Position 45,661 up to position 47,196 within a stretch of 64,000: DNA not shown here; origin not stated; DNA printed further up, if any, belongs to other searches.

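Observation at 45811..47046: DegT-family enzyme with His replacing the PLP Schiff-base lysine: ColD/E1-type sugar 3-dehydratase rather than aminotransferase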

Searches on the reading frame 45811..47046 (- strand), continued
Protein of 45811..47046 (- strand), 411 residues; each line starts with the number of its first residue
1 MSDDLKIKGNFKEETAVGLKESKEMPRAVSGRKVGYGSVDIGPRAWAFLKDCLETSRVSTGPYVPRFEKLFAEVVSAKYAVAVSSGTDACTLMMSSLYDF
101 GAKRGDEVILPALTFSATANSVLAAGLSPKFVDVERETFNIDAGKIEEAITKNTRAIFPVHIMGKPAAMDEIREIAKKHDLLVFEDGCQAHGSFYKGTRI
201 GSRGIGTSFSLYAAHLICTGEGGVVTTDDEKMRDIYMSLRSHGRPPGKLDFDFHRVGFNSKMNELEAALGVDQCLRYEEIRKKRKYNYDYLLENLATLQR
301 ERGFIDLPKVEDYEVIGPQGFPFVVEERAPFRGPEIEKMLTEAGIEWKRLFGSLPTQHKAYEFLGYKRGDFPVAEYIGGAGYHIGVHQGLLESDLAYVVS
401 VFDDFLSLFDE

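Call 27: find_encoding_contigs(protein=P0006, flank=8000, max_places=1)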
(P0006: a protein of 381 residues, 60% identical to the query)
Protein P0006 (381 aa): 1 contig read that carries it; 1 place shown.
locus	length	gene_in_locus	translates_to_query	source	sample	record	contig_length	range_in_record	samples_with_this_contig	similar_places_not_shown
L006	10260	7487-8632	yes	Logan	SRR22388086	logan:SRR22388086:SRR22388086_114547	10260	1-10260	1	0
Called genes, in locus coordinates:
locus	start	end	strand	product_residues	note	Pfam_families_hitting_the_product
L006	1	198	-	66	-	?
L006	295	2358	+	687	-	PF13424:TPR_12 (faint), PF14559:TPR_19 (faint)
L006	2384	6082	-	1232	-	PF09594:GT87 (weak), PF00515:TPR_1 (faint), PF07719:TPR_2 (faint), PF12895:ANAPC3 (faint), PF25063:ARM_TT21_C, PF13424:TPR_12, PF13432:TPR_16, PF14559:TPR_19, +6 more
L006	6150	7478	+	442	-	-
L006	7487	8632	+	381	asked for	PF01041:DegT_DnrJ_EryC1, PF00155:Aminotran_1_2, PF00266:Aminotran_5 (weak), PF01053:Cys_Met_Meta_PP (weak), PF01212:Beta_elim_lyase (weak)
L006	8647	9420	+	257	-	PF00535:Glycos_transf_2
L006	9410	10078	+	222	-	PF01551:Peptidase_M23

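Call 29: search_protein_representatives(protein=window:45811-47046:-)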
Query: 411 residues. Proteins with E-value up to 0.001 (for the whole library): 54278; up to 1e-10: 31600; up to 1e-30: 4463. The best 150 are listed.
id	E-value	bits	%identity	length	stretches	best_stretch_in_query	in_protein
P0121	6.8e-92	325.2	34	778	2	29-400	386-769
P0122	2.4e-86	306.9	47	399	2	33-245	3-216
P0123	3.9e-85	303.0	42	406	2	32-245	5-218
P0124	1.7e-82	294.3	45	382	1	32-400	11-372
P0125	2.4e-82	293.7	50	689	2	187-402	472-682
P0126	4.3e-82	292.9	45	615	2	52-244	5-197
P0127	1.5e-79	284.5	51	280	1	33-304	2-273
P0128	4.2e-79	283.1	43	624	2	37-244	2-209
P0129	2.2e-76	274.1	40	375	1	33-405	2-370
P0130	3.0e-76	273.7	41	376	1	33-407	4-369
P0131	3.5e-75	270.2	43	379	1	33-399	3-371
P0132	6.2e-74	266.0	39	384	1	28-398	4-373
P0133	1.1e-73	265.3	39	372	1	33-402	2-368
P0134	6.8e-73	262.6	55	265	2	33-245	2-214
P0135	1.0e-72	262.1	42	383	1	33-403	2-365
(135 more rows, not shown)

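Call 35: predict_structure(protein=window:45811-47046:-)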
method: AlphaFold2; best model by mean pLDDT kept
length: 411 residues; sequences in the alignment: 1
mean_pLDDT: 33.0   pTM: 0.28
mean pLDDT of the five models: 33.0, 29.9, 27.4, 27.0, 26.8
residues with pLDDT >= 90: 0; 70-90: 0; 50-70: 13; < 50: 398
segments of 3 or more residues with pLDDT < 50: 1-142, 144-146, 149-167, 179-411
pLDDT, mean of each block of 10 residues (from residue 1): 29 28 28 26 35 33 33 32 29 35 32 30 28 31 48 36 42 53 44 31 29 34 39 32 25 26 31 31 35 41 37 30 27 39 37 32 33 26 27 27 30 26
secondary structure, 60 per line:
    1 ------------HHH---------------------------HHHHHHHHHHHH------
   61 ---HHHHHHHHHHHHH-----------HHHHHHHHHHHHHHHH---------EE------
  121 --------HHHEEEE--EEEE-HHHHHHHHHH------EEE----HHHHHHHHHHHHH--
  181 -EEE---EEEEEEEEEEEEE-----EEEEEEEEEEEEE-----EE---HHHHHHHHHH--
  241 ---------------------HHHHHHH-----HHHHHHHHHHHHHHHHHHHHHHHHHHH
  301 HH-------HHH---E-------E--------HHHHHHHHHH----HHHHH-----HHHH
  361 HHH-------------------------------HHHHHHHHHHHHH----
elements in order: H43-54 H64-76 H88-103 E132-135 E138-141 H143-152 E159-161 H166-178 E182-184 E188-200 E206-218 H229-238 H262-268 H274-302 H333-342 H347-351 H357-363 H395-407
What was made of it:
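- Tried and rejected: Single-sequence AlphaFold2 gave pLDDT 33 and was discarded (call 35).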

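Call 42: predict_structure(alignment_id=A1)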
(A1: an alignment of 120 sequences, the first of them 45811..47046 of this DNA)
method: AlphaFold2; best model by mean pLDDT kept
length: 411 residues; sequences in the alignment: 120
mean_pLDDT: 91.3   pTM: 0.89
mean pLDDT of the five models: 91.3, 90.1, 90.1, 89.4, 89.1
residues with pLDDT >= 90: 334; 70-90: 45; 50-70: 12; < 50: 20
segments of 3 or more residues with pLDDT < 50: 1-6, 8-21
pLDDT, mean of each block of 10 residues (from residue 1): 44 41 54 79 91 90 97 97 98 98 98 96 98 96 98 98 96 98 96 95 92 85 96 97 92 92 96 95 96 94 92 94 96 96 96 96 98 97 94 97 94 69
secondary structure, 60 per line:
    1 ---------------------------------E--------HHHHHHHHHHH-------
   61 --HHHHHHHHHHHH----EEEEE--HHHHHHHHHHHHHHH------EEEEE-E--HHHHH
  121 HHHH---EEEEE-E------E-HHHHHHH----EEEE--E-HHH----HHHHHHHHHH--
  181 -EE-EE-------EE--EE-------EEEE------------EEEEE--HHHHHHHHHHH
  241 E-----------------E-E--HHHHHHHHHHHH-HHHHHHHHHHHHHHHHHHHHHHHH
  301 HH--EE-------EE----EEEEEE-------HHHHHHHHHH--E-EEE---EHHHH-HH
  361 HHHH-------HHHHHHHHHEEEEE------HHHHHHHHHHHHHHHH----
elements in order: H43-53 H63-74 E79-83 H86-100 E107-111 H116-124 E128-132 H143-149 E154-157 H169-178 E207-210 E223-227 H230-240 H264-275 H277-302 E320-325 H333-342 E347-349 H354-357 H359-364 H372-380 E381-385 H392-407
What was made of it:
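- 45811..47046 (-): DegT/DnrJ/EryC1-family fold-type I enzyme (411 aa) with His215 in place of the Schiff-base lysine. Predicted PMP-dependent NDP-4-keto-6-deoxy-sugar 3-dehydratase of the ColD mechanistic type. The true start may be Met25. AlphaFold2 model built on a 120-sequence alignment has pLDDT 91.3; residues 1-32 are low-confidence (call 42).
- The reading frame is intact and the model is high-confidence (call 42).
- Tried and rejected: The alignment-based model was used instead (call 42).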

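Call 45: search_protein_families(library=ncbifam, proteins=[L001:52-1077:+, L001:1070-2020:+, L002:1029-1979:+, L002:3775-4707:+, L003:2882-3826:+, L003:3823-4755:+, L001:11305-12024:+, L002:4717-6189:+], max_evalue=0.00001)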
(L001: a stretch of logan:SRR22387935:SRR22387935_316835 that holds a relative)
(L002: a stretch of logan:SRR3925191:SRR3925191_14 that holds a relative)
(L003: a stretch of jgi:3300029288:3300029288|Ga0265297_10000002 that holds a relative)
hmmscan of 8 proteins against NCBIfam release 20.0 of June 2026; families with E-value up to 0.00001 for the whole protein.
L001:52-1077:+ (341 aa): 11 families
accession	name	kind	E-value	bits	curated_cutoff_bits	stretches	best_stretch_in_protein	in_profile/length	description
TIGR01472.1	gmd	equivalog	1.8e-129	431.8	415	1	3-316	1-340/342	GDP-mannose 4,6-dehydratase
TIGR04180.1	EDH_00030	hypoth_equivalog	1.7e-29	102.9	475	1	6-300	2-295/297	NAD-dependent 4,6-dehydratase LegB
TIGR01181.1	dTDP_gluc_dehyt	equivalog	9.7e-25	87.3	365.1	1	5-312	2-309/321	dTDP-glucose 4,6-dehydratase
TIGR02622.1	CDP_4_6_dhtase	equivalog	3.8e-24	85.5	278.45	1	2-166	4-172/352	CDP-glucose 4,6-dehydratase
TIGR01179.1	galE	equivalog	1.8e-20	73.1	262.3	1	5-165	2-162/332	UDP-glucose 4-epimerase GalE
NF007582.0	PRK10217.1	equivalog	6.6e-13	48.5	698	1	50-304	52-321/355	dTDP-glucose 4,6-dehydratase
NF043036.1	ErythonDh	equivalog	5.2e-10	39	325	1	5-162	3-163/321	D-erythronate dehydrogenase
NF007956.0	PRK10675.1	subfamily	1.8e-09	37.2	394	1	4-155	2-156/338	UDP-glucose 4-epimerase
NF007490.0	PRK10084.1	subfamily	1.3e-08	34.2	649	1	49-315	50-335/361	dTDP-glucose 4,6-dehydratase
NF011728.1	PRK15181.1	equivalog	1.2e-06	27.8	760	1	2-180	15-197/348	Vi polysaccharide biosynthesis UDP-N-acetylglucosaminuronic acid C-4 epimerase TviC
TIGR03466.1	HpnA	hypoth_equivalog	5.7e-06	25.4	367.65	0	4-69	2-63/327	hopanoid-associated sugar epimerase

L001:1070-2020:+ (316 aa): 18 families
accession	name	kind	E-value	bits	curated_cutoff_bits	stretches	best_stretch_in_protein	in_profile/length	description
TIGR04180.1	EDH_00030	hypoth_equivalog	4.3e-27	95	475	1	6-294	1-295/297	NAD-dependent 4,6-dehydratase LegB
TIGR01179.1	galE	equivalog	2.9e-26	92.1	262.3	1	6-308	2-325/332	UDP-glucose 4-epimerase GalE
TIGR01181.1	dTDP_gluc_dehyt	equivalog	1.4e-25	90.1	365.1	1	6-309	2-312/321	dTDP-glucose 4,6-dehydratase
TIGR01472.1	gmd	equivalog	3e-24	85.9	415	1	47-252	57-263/342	GDP-mannose 4,6-dehydratase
TIGR02197.1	heptose_epim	equivalog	2.1e-23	83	274.6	1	6-257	1-260/316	ADP-glyceromanno-heptose 6-epimerase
TIGR01214.1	rmlD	equivalog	4.1e-15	55.6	224.05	1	5-245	1-214/285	dTDP-4-dehydrorhamnose reductase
NF043036.1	ErythonDh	equivalog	1.6e-14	53.8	325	1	6-149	3-153/321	D-erythronate dehydrogenase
TIGR03466.1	HpnA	hypoth_equivalog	2.2e-13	49.8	367.65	1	6-297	3-282/327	hopanoid-associated sugar epimerase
TIGR02622.1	CDP_4_6_dhtase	equivalog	1e-12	47.9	278.45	1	47-315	57-337/352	CDP-glucose 4,6-dehydratase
NF007582.0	PRK10217.1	equivalog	1.7e-11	43.9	698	1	5-308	3-331/355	dTDP-glucose 4,6-dehydratase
NF007956.0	PRK10675.1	subfamily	3.6e-09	36.2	394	1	63-304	69-325/338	UDP-glucose 4-epimerase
TIGR01746.1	Thioester-redct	subfamily_domain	2.7e-08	33.4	213.35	0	71-254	92-278/371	thioester reductase domain-containing protein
NF007490.0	PRK10084.1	subfamily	4.8e-08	32.4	649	1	6-308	3-334/361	dTDP-glucose 4,6-dehydratase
NF011728.1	PRK15181.1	equivalog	9.5e-08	31.4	760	1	69-308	92-337/348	Vi polysaccharide biosynthesis UDP-N-acetylglucosaminuronic acid C-4 epimerase TviC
NF047922.1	GDPFucSynFcl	equivalog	1e-07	31.7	500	1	49-308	35-301/308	GDP-L-fucose synthase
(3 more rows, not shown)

L002:1029-1979:+ (316 aa): 11 families
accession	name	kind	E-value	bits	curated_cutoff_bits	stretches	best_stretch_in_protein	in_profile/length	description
NF047922.1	GDPFucSynFcl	equivalog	7e-121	403.4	500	1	4-312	2-306/308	GDP-L-fucose synthase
TIGR01179.1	galE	equivalog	9.3e-18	64.1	262.3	1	39-311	53-329/332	UDP-glucose 4-epimerase GalE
TIGR01181.1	dTDP_gluc_dehyt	equivalog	1.7e-17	63.5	365.1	1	39-310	56-314/321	dTDP-glucose 4,6-dehydratase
TIGR04180.1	EDH_00030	hypoth_equivalog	4.6e-16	58.7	475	1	58-270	72-267/297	NAD-dependent 4,6-dehydratase LegB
TIGR02197.1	heptose_epim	equivalog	1e-13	51.2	274.6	1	7-280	1-280/316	ADP-glyceromanno-heptose 6-epimerase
NF011728.1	PRK15181.1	equivalog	2.4e-12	46.5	760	1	57-310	91-340/348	Vi polysaccharide biosynthesis UDP-N-acetylglucosaminuronic acid C-4 epimerase TviC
NF007490.0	PRK10084.1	subfamily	5e-09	35.6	649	1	38-311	55-338/361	dTDP-glucose 4,6-dehydratase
NF008360.0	PRK11150.1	equivalog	9e-09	35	452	1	167-258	169-253/310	ADP-glyceromanno-heptose 6-epimerase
NF008872.0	PRK11908.1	equivalog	2.1e-08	33.6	294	1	90-313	101-341/349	bifunctional UDP-4-keto-pentose/UDP-xylose synthase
NF007956.0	PRK10675.1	subfamily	1.2e-06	27.9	394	0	207-276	227-297/338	UDP-glucose 4-epimerase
NF007582.0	PRK10217.1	equivalog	4e-06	26.2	698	0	38-310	56-334/355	dTDP-glucose 4,6-dehydratase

L002:3775-4707:+ (310 aa): 19 families
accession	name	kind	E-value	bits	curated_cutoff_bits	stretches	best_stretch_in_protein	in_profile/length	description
TIGR01179.1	galE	equivalog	5.7e-29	101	262.3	1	2-169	1-178/332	UDP-glucose 4-epimerase GalE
TIGR01181.1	dTDP_gluc_dehyt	equivalog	8.3e-22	77.7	365.1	1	2-300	1-312/321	dTDP-glucose 4,6-dehydratase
NF007956.0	PRK10675.1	subfamily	2.6e-18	66.2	394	1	1-153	1-160/338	UDP-glucose 4-epimerase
TIGR04180.1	EDH_00030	hypoth_equivalog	8.4e-18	64.4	475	1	3-250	1-255/297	NAD-dependent 4,6-dehydratase LegB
TIGR02197.1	heptose_epim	equivalog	1.5e-15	57.2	274.6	1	3-249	1-258/316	ADP-glyceromanno-heptose 6-epimerase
NF043036.1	ErythonDh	equivalog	4.8e-15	55.6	325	1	1-154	1-161/321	D-erythronate dehydrogenase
TIGR03466.1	HpnA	hypoth_equivalog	1.7e-12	46.9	367.65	1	1-239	1-236/327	hopanoid-associated sugar epimerase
NF008872.0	PRK11908.1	equivalog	5e-12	45.5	294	1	1-136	2-137/349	bifunctional UDP-4-keto-pentose/UDP-xylose synthase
TIGR03589.1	PseB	equivalog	3.9e-10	39.2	407.75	1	2-156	6-149/324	UDP-N-acetylglucosamine 4,6-dehydratase (inverting)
NF011728.1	PRK15181.1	equivalog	2.5e-09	36.6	760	1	3-107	18-129/348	Vi polysaccharide biosynthesis UDP-N-acetylglucosaminuronic acid C-4 epimerase TviC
NF042422.1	oxyalk_red_OleD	equivalog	1.4e-08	34.5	580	1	1-81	1-75/329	2-alkyl-3-oxoalkanoate reductase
NF007490.0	PRK10084.1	subfamily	2.2e-08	33.5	649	1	1-73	1-78/361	dTDP-glucose 4,6-dehydratase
NF005998.1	PRK08125.1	equivalog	3.8e-08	32.2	777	1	2-134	317-449/649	bifunctional UDP-4-amino-4-deoxy-L-arabinose formyltransferase/UDP-glucuronic acid oxidase ArnA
NF007582.0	PRK10217.1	equivalog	4.6e-07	29.3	698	0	2-67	3-71/355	dTDP-glucose 4,6-dehydratase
NF041015.1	UDPsulfquin_syn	equivalog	6.4e-07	28.7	575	0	1-55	1-54/384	UDP-sulfoquinovose synthase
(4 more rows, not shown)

L003:2882-3826:+ (314 aa): 8 families
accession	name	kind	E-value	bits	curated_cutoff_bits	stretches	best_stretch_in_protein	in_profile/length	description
NF047922.1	GDPFucSynFcl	equivalog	7.4e-114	380.3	500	1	4-309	2-306/308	GDP-L-fucose synthase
TIGR01181.1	dTDP_gluc_dehyt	equivalog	5.6e-23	81.5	365.1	1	41-308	58-315/321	dTDP-glucose 4,6-dehydratase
TIGR04180.1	EDH_00030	hypoth_equivalog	5e-19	68.5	475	1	77-291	90-296/297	NAD-dependent 4,6-dehydratase LegB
TIGR01179.1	galE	equivalog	1.4e-13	50.4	262.3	1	36-308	50-329/332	UDP-glucose 4-epimerase GalE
NF007490.0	PRK10084.1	subfamily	4.3e-12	45.7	649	1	132-308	162-338/361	dTDP-glucose 4,6-dehydratase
NF008872.0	PRK11908.1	equivalog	2.2e-10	40.1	294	1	84-255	95-270/349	bifunctional UDP-4-keto-pentose/UDP-xylose synthase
NF007582.0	PRK10217.1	equivalog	5.6e-10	38.8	698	1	123-308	147-335/355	dTDP-glucose 4,6-dehydratase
NF011728.1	PRK15181.1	equivalog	1.7e-08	33.8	760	1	83-308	116-341/348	Vi polysaccharide biosynthesis UDP-N-acetylglucosaminuronic acid C-4 epimerase TviC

L003:3823-4755:+ (310 aa): 16 families
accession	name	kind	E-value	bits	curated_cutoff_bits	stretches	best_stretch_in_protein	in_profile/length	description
TIGR01179.1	galE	equivalog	6.1e-24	84.5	262.3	1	2-154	1-157/332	UDP-glucose 4-epimerase GalE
TIGR01181.1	dTDP_gluc_dehyt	equivalog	1e-20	74.1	365.1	1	2-300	1-312/321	dTDP-glucose 4,6-dehydratase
TIGR04180.1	EDH_00030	hypoth_equivalog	1e-14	54.3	475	1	3-252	1-257/297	NAD-dependent 4,6-dehydratase LegB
NF008872.0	PRK11908.1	equivalog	2.6e-14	53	294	1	1-136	2-137/349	bifunctional UDP-4-keto-pentose/UDP-xylose synthase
NF007956.0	PRK10675.1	subfamily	6.5e-13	48.5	394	1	1-152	1-159/338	UDP-glucose 4-epimerase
TIGR02197.1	heptose_epim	equivalog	6.4e-11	42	274.6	1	3-252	1-261/316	ADP-glyceromanno-heptose 6-epimerase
NF043036.1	ErythonDh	equivalog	2e-10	40.4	325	1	1-151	1-158/321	D-erythronate dehydrogenase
NF041015.1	UDPsulfquin_syn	equivalog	4.8e-09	35.7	575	0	1-35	1-35/384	UDP-sulfoquinovose synthase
NF011728.1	PRK15181.1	equivalog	2e-08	33.7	760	1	3-235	18-267/348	Vi polysaccharide biosynthesis UDP-N-acetylglucosaminuronic acid C-4 epimerase TviC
TIGR03466.1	HpnA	hypoth_equivalog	2.4e-08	33.2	367.65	1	1-156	1-155/327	hopanoid-associated sugar epimerase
NF005998.1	PRK08125.1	equivalog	9.6e-08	30.8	777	1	2-136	317-451/649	bifunctional UDP-4-amino-4-deoxy-L-arabinose formyltransferase/UDP-glucuronic acid oxidase ArnA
NF042423.1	oxyalk_red_Shew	equivalog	3.7e-07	29.5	580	1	2-157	10-160/331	2-alkyl-3-oxoalkanoate reductase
TIGR01214.1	rmlD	equivalog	5.4e-07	29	224.05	1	2-171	1-154/285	dTDP-4-dehydrorhamnose reductase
NF007490.0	PRK10084.1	subfamily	8.2e-07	28.3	649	0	1-76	1-81/361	dTDP-glucose 4,6-dehydratase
NF042422.1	oxyalk_red_OleD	equivalog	8.6e-07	28.6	580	1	1-82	1-76/329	2-alkyl-3-oxoalkanoate reductase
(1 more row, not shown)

L001:11305-12024:+ (239 aa): 4 families
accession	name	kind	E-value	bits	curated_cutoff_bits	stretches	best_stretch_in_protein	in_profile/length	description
NF058614.1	PPMAGASynPpgS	equivalog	1.1e-16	61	370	1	7-177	3-169/226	polyprenyl-phospho-N-acetylgalactosaminyl synthase PpgS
TIGR04182.1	glyco_TIGR04182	equivalog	3.8e-16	59.3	325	1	7-215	3-198/293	S-layer glycoprotein N-glycosyltransferase AglJ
TIGR03469.1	HpnB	hypoth_equivalog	5.2e-07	29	379.25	1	6-125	46-173/386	hopene-associated glycosyltransferase HpnB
TIGR03937.1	PgaC_IcaA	equivalog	6.3e-07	28.7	422.3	1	4-113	45-151/407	poly-beta-1,6-N-acetyl-D-glucosamine synthase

L002:4717-6189:+ (490 aa): 32 families (the best 25 are shown)
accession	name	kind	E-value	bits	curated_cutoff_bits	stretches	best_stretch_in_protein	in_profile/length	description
TIGR02026.1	BchE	equivalog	9.5e-55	186.3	481.35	1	19-411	9-388/497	magnesium-protoporphyrin IX monomethyl ester anaerobic oxidative cyclase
TIGR03471.1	HpnJ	equivalog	1e-50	173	577.6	1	50-482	48-459/472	hopanoid biosynthesis associated radical SAM protein HpnJ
NF038361.1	rSAM_Sden_1168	equivalog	1.4e-40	139.4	575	1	102-415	163-478/560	Sden_1168 family B12-binding radical SAM P-methyltransferase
NF050148.1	rSAM_ApyD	equivalog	4.2e-40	137.8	750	1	101-385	95-363/645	RiPP biosynthesis radical SAM protein ApyD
TIGR04072.2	rSAM_ladder_B12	equivalog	2.9e-33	115.2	360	1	213-415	175-377/443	lipid biosynthesis B12-binding/radical SAM protein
TIGR04479.1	bcpD_PhpK_rSAM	subfamily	4e-31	107.9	600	1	205-388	229-409/504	PhpK family radical SAM P-methyltransferase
TIGR04385.1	B12_rSAM_cofa1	equivalog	1.3e-30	107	450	1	35-387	23-363/438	B12 lower ligand biosynthesis radical SAM protein BzaD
TIGR04014.1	B12_SAM_MJ_0865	equivalog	1.4e-29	103.2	360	1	111-407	70-355/434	methyl-coenzyme M reductase glutamine C-methyltransferase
TIGR04295.1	B12_rSAM_oligo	hypoth_equivalog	1.7e-29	102.8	400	1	32-407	25-381/422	TIGR04295 family B12-binding domain-containing radical SAM protein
TIGR04013.1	B12_SAM_MJ_1487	hypoth_equivalog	1.1e-26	93.6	251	2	42-208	6-164/382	TIGR04013 family B12-binding domain/radical SAM domain-containing protein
TIGR03975.1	rSAM_ocin_1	subfamily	4.3e-24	85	281.85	1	100-388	148-430/606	RiPP maturation radical SAM C-methyltransferase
NF033070.1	rSAM_AprD4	equivalog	4.6e-22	78.5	500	1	192-414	171-394/456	AprD4 family radical SAM diol-dehydratase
TIGR04367.1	HpnR_B12_rSAM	equivalog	8.4e-21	74.1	650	1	32-407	22-370/490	hopanoid C-3 methylase HpnR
TIGR04190.1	B12_SAM_Ta0216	equivalog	1e-18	67.3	500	1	40-394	45-400/554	TIGR04190 family B12-binding domain/radical SAM domain protein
NF033712.0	B12_rSAM_KedN5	subfamily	1e-15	57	700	1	101-400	83-381/624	KedN5 family methylcobalamin-dependent radical SAM C-methyltransferase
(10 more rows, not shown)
